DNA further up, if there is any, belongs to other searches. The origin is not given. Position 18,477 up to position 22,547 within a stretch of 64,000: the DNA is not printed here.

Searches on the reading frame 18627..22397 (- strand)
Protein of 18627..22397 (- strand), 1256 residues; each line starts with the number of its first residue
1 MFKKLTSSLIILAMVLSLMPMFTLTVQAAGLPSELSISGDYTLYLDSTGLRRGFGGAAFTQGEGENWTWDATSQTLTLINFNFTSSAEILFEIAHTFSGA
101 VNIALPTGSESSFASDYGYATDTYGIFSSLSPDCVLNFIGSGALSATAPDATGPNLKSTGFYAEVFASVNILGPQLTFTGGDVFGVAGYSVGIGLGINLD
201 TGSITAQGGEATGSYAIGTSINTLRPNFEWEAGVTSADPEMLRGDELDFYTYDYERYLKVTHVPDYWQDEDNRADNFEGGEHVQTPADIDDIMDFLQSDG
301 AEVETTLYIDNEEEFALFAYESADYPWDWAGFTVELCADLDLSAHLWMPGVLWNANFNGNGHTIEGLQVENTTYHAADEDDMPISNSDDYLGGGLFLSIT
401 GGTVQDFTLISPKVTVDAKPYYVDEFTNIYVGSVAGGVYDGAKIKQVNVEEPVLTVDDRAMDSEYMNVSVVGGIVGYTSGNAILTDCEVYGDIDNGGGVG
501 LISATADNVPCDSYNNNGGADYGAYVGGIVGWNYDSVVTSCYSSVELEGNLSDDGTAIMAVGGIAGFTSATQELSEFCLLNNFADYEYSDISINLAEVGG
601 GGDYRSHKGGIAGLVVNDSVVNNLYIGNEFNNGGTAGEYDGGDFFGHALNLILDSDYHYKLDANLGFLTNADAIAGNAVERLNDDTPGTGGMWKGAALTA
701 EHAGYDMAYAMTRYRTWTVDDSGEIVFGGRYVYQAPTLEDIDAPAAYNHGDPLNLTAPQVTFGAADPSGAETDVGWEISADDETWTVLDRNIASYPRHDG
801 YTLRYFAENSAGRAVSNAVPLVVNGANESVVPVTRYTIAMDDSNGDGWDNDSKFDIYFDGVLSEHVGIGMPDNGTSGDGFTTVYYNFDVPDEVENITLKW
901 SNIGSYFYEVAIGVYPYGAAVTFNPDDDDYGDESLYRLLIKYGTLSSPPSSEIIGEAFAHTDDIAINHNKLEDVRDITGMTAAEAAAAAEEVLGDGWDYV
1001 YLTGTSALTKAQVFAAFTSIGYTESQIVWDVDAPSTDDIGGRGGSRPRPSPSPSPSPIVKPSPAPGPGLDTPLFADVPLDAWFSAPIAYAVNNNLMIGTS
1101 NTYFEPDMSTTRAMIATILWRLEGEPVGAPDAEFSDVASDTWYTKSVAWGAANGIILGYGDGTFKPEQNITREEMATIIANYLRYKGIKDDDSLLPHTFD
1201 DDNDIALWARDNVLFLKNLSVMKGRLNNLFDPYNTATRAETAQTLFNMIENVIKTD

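Call 16: search_protein_families(library=ncbifam, proteins=[window:18627-22397:-], max_evalue=0.00001)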
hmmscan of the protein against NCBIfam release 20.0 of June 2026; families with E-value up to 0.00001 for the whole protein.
window:18627-22397:- (1256 aa): 1 family
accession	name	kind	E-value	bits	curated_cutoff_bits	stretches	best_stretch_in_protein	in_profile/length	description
NF033190.2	inl_like_NEAT_1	exception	2.4e-12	46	1275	1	1074-1250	582-753/754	NEAT domain-containing leucine-rich repeat protein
